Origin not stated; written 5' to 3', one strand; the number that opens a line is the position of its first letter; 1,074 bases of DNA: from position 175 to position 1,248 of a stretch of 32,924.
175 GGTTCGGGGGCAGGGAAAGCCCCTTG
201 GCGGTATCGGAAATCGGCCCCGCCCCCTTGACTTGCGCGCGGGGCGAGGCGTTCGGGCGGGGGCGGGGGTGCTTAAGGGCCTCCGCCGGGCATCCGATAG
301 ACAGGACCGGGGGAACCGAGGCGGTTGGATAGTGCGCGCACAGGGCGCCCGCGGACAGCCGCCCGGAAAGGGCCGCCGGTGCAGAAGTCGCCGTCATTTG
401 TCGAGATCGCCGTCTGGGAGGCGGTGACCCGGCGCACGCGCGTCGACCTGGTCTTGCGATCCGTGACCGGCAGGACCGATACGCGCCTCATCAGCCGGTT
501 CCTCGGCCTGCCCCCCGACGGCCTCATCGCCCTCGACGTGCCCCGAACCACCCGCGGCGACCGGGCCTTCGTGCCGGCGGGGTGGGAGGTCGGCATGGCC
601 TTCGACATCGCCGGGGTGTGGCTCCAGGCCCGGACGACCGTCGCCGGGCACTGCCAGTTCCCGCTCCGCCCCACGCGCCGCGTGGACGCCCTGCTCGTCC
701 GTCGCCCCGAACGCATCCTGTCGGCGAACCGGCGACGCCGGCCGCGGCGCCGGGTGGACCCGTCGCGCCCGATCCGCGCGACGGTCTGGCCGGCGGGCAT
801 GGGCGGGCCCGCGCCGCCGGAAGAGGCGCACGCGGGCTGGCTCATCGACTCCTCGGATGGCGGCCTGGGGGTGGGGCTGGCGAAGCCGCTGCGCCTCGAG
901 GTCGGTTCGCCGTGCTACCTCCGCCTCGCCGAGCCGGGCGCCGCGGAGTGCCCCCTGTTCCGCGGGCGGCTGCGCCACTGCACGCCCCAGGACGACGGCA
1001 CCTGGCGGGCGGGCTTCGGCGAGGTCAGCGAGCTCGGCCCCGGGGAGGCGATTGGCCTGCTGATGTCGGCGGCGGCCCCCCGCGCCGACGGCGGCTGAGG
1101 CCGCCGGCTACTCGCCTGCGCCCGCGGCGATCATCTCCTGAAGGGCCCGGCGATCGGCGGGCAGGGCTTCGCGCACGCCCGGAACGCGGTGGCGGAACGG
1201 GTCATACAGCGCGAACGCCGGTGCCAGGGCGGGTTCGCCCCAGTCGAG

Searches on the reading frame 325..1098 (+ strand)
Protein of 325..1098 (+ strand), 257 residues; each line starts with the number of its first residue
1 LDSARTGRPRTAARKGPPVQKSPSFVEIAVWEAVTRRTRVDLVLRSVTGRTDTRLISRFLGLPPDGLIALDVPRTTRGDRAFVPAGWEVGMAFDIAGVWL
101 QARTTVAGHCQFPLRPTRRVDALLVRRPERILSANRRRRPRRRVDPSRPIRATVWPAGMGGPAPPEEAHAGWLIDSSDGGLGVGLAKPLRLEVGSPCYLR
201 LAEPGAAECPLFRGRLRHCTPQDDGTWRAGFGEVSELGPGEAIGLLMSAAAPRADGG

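Call 3: search_protein_families(library=pfam, proteins=[window:325-1098:+], max_evalue=0.01)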
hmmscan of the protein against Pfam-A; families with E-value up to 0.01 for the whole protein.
window:325-1098:+ (257 aa): 0 families

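Call 4: search_protein_families(library=ncbifam, proteins=[window:325-1098:+], max_evalue=0.01)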
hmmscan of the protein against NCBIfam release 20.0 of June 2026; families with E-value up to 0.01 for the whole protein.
window:325-1098:+ (257 aa): 0 families

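Call 76: search_protein_families(library=pfam, proteins=[window:325-1098:+], max_evalue=0.001)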
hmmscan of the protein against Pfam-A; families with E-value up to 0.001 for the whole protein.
window:325-1098:+ (257 aa): 0 families

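Call 99: search_protein_families(library=padloc, proteins=[window:325-1098:+], max_evalue=0.001)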
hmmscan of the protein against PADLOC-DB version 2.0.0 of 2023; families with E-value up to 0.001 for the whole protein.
window:325-1098:+ (257 aa): 0 families
